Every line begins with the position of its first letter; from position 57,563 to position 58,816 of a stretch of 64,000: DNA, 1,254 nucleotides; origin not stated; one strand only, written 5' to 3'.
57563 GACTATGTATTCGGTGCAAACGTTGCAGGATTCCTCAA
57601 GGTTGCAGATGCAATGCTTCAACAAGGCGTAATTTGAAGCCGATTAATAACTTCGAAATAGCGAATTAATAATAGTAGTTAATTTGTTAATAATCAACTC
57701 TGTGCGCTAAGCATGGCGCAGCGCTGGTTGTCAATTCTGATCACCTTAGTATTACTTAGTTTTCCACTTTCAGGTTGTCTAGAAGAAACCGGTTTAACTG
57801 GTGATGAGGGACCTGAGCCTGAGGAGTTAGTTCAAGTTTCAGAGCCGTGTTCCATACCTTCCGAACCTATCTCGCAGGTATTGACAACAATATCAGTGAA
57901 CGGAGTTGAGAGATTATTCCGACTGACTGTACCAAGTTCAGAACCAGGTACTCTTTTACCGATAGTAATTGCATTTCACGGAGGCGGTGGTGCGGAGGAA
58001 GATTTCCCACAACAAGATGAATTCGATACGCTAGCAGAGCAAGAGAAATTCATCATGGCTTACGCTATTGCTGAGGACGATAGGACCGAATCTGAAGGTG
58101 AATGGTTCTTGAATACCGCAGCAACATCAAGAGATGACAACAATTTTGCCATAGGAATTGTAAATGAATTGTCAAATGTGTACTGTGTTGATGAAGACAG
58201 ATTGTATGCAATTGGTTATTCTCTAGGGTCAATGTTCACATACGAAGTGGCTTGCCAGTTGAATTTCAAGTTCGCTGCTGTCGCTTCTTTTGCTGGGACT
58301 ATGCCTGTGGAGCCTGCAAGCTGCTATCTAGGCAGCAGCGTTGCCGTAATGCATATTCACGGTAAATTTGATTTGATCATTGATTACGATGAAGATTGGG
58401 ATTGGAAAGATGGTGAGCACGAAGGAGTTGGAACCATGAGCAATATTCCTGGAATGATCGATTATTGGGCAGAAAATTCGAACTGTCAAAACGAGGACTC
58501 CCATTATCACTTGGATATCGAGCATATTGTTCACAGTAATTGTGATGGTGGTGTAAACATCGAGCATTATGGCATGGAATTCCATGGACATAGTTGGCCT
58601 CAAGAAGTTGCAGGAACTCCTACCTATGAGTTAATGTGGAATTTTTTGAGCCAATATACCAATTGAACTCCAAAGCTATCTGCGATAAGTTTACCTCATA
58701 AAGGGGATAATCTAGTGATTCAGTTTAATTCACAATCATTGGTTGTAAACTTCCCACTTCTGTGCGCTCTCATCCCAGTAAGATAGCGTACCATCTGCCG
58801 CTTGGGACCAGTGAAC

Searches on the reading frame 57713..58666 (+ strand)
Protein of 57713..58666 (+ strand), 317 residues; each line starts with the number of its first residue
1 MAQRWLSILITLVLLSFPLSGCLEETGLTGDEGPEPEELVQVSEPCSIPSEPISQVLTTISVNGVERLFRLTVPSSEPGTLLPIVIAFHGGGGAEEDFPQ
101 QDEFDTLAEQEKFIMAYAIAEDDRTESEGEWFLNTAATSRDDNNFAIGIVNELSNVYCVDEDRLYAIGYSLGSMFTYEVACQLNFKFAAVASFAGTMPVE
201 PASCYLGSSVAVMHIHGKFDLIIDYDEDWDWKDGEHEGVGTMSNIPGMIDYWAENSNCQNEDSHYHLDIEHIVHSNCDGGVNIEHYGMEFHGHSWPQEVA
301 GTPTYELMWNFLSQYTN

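Call 24: search_protein_families(library=pfam, proteins=[window:57713-58666:+])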
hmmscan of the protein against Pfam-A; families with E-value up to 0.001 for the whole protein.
window:57713-58666:+ (317 aa): 3 families
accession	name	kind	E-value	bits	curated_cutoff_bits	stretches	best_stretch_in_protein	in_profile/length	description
PF02230.22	Abhydrolase_2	-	1e-05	25.9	23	1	84-226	16-173/217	Phospholipase/Carboxylesterase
PF10503.15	Esterase_PHB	-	4.4e-05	23.3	23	1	80-217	14-150/219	Esterase PHB depolymerase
PF20434.5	BD-FAE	-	0.00073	19.5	26.8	0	74-173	6-100/215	BD-FAE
